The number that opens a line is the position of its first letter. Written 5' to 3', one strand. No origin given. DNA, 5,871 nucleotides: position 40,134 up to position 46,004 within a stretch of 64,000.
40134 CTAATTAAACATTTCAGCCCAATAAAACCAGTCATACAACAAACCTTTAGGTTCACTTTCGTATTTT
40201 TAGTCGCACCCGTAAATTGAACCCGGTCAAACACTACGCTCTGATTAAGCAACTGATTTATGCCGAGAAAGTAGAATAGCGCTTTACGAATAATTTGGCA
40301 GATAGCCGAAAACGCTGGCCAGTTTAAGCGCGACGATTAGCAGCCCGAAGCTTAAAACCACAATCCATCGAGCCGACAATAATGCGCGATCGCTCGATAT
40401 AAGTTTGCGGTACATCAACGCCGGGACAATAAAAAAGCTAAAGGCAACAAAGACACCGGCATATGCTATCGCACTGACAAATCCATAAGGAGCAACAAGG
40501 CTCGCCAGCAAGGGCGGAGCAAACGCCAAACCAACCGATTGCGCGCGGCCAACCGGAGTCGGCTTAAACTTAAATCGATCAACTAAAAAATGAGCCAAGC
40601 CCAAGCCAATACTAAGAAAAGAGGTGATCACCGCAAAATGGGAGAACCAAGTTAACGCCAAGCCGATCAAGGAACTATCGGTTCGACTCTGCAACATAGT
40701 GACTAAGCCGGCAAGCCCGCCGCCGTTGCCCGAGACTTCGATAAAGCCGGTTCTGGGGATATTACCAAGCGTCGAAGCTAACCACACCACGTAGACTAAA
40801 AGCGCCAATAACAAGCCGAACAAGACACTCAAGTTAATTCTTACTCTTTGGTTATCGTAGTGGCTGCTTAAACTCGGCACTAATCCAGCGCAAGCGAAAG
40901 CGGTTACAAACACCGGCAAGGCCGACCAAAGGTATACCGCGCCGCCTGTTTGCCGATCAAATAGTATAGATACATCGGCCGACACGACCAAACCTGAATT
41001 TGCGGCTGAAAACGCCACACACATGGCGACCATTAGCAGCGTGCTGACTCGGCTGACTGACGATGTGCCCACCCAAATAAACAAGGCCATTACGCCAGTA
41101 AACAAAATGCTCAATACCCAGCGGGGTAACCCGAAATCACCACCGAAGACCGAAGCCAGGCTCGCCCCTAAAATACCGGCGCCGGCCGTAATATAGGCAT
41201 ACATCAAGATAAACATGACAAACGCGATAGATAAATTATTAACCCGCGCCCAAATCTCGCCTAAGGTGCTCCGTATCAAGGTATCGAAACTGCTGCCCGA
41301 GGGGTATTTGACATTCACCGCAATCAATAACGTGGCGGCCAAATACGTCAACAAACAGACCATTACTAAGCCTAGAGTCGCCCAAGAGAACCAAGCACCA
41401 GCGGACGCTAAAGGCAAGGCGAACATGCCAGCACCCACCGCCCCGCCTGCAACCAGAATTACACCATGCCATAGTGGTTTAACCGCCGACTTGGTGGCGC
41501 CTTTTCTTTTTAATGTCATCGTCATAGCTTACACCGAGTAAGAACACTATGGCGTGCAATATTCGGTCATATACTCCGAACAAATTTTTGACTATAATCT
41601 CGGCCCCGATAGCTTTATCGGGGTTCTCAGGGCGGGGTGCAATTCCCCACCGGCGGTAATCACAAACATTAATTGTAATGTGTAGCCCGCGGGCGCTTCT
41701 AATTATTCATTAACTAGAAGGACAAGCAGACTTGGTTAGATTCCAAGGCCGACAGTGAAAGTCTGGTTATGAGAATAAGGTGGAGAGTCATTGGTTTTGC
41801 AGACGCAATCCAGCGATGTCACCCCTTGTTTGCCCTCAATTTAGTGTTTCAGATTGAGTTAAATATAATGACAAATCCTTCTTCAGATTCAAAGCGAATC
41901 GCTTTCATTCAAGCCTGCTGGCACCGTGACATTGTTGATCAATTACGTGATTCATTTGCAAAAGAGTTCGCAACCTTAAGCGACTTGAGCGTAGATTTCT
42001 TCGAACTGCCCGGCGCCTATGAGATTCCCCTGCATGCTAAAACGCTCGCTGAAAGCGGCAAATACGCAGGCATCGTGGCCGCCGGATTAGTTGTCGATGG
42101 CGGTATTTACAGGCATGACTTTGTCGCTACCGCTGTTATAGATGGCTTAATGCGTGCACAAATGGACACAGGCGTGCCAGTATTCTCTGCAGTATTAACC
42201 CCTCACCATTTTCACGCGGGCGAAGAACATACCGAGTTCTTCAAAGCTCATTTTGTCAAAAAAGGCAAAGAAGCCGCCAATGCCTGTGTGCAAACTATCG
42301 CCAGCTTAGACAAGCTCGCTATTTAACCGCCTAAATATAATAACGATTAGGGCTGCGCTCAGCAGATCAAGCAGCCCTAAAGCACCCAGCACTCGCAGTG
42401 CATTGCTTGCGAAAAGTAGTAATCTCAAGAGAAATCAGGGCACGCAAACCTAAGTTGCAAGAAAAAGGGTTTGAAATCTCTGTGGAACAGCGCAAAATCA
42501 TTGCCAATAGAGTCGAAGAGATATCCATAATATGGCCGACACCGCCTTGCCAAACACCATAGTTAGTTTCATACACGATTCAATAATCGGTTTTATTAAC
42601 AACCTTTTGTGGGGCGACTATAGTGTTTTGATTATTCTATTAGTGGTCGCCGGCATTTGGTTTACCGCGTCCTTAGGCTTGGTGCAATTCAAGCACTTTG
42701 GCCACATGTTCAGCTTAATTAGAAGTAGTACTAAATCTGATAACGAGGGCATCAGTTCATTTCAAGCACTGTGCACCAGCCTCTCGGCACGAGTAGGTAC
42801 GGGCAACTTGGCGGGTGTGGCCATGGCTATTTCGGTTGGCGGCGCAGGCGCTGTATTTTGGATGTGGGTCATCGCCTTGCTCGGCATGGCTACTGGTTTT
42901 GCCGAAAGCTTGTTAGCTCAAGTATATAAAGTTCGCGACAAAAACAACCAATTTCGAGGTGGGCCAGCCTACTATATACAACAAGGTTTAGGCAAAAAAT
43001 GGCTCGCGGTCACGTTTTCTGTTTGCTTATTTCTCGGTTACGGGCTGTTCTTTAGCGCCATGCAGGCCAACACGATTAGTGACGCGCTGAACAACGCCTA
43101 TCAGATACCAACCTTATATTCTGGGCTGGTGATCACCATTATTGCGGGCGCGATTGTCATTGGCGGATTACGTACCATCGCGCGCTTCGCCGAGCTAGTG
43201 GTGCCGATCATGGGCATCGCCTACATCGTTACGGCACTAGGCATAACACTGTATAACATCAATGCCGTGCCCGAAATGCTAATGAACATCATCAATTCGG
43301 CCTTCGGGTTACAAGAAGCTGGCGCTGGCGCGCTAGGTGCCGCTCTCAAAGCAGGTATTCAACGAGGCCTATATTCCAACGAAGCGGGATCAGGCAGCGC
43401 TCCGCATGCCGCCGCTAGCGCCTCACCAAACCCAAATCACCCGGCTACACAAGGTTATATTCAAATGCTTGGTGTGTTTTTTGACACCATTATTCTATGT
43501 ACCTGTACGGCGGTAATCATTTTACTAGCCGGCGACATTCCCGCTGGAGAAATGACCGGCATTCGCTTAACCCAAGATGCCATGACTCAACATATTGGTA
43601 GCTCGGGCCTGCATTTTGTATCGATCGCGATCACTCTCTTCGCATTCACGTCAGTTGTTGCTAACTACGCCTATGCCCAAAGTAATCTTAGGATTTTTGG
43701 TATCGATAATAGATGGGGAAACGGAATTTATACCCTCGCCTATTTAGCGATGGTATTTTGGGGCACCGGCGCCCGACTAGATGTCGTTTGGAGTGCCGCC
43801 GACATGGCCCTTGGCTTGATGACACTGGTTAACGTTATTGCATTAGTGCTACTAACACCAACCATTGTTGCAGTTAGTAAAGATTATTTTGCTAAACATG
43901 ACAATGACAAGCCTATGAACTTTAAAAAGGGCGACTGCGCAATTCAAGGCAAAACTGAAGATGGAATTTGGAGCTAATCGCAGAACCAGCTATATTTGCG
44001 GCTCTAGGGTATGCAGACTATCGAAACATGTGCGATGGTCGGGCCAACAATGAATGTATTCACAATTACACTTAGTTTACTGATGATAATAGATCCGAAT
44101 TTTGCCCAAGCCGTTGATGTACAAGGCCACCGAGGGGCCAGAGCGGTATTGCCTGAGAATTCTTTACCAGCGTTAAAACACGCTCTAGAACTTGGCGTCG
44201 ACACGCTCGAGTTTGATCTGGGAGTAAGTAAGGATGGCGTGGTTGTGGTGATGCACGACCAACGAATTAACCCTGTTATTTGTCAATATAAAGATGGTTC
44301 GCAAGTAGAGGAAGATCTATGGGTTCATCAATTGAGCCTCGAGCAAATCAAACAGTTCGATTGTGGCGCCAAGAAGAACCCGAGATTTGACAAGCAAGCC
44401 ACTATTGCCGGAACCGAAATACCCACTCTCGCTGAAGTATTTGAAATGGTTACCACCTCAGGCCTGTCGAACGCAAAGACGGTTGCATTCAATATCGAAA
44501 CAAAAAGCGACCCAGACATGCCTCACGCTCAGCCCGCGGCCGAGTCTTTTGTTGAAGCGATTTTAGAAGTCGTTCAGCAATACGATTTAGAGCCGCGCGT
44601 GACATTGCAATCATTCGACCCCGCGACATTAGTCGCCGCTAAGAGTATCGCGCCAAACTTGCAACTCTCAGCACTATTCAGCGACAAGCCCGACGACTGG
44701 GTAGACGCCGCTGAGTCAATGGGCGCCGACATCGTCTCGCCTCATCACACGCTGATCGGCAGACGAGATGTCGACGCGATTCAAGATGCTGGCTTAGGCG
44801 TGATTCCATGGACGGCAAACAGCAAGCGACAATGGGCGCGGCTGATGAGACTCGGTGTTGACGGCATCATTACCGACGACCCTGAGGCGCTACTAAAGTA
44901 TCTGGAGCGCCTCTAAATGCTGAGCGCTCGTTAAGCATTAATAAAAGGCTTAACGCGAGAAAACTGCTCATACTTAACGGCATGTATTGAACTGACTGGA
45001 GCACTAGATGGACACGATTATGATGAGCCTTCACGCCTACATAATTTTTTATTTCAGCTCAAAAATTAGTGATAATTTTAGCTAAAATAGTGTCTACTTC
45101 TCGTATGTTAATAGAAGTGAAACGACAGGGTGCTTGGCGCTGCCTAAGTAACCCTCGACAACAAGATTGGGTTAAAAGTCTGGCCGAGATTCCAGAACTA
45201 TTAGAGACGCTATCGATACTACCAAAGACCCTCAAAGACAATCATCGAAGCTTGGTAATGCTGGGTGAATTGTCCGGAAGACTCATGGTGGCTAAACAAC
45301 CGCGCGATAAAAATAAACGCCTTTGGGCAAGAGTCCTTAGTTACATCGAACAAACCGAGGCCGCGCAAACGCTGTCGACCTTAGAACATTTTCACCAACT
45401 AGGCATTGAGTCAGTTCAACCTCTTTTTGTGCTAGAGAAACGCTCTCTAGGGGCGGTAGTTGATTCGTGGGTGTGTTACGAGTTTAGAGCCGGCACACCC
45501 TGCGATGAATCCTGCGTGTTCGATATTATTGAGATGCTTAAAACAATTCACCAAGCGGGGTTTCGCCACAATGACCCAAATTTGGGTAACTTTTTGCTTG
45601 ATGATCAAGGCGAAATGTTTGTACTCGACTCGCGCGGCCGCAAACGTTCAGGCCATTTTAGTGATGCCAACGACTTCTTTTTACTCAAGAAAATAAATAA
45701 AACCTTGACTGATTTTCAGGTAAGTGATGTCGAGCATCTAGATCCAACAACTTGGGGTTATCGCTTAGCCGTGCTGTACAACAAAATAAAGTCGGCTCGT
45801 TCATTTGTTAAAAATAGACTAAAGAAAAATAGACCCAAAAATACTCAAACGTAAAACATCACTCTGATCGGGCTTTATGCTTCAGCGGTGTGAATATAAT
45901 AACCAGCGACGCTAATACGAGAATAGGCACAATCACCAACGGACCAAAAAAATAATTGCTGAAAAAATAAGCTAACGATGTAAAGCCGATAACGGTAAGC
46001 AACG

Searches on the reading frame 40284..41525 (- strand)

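Call 63: search_protein_families(library=pfam, proteins=[window:40284-41525:-], max_evalue=0.00001)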
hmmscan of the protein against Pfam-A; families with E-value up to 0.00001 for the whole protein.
window:40284-41525:- (413 aa): 1 family
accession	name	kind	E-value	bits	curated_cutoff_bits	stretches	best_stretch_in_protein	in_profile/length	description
PF03222.19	Trp_Tyr_perm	-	2.6e-90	303.8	22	1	18-374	5-360/393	Tryptophan/tyrosine permease family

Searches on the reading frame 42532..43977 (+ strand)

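Call 63: search_protein_families(library=pfam, proteins=[window:42532-43977:+], max_evalue=0.00001)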
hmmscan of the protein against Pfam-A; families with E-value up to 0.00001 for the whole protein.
window:42532-43977:+ (481 aa): 1 family
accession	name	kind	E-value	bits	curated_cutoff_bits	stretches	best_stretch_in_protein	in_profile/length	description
PF01235.23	Na_Ala_symp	-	1.3e-151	505.8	24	1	65-460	4-387/392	Sodium:alanine symporter family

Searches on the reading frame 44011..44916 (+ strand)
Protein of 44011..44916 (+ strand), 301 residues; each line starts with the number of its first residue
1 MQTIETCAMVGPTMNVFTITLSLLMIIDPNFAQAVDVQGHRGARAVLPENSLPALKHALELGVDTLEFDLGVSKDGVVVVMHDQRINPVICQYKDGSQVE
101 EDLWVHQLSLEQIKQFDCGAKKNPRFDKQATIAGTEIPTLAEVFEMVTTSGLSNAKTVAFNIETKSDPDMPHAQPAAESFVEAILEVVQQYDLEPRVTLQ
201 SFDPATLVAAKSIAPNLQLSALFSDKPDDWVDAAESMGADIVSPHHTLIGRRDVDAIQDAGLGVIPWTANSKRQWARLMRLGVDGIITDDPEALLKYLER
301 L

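Call 3: search_protein_families(library=pfam, proteins=[window:44011-44916:+], max_evalue=0.01)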
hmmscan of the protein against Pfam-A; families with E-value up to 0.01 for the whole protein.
window:44011-44916:+ (301 aa): 2 families
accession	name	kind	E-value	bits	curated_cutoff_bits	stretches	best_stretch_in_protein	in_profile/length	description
PF03009.23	GDPD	-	2.4e-47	162.5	23.6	1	40-292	1-243/244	Glycerophosphoryl diester phosphodiesterase family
PF13653.12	GDPD_2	-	2.4e-10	40.9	27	1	267-292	5-30/30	Glycerophosphoryl diester phosphodiesterase family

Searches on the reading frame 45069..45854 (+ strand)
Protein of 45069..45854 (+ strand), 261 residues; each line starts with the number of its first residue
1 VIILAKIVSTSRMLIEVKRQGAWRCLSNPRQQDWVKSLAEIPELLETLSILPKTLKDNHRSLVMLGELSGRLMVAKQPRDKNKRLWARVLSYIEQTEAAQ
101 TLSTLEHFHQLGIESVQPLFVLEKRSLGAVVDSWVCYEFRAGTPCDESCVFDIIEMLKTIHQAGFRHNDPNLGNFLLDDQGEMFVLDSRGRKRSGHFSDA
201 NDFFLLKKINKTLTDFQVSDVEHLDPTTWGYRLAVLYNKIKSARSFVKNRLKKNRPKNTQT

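Call 3: search_protein_families(library=pfam, proteins=[window:45069-45854:+], max_evalue=0.01)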
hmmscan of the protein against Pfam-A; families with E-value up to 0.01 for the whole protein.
window:45069-45854:+ (261 aa): 2 families
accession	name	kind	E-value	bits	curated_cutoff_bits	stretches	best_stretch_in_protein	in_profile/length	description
PF06293.20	Kdo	-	0.00017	21.6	21.3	0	153-217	127-199/207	Lipopolysaccharide kinase (Kdo/WaaP) family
PF03109.22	ABC1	-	0.0032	17.1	22.9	1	156-187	179-210/244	ABC1 atypical kinase-like domain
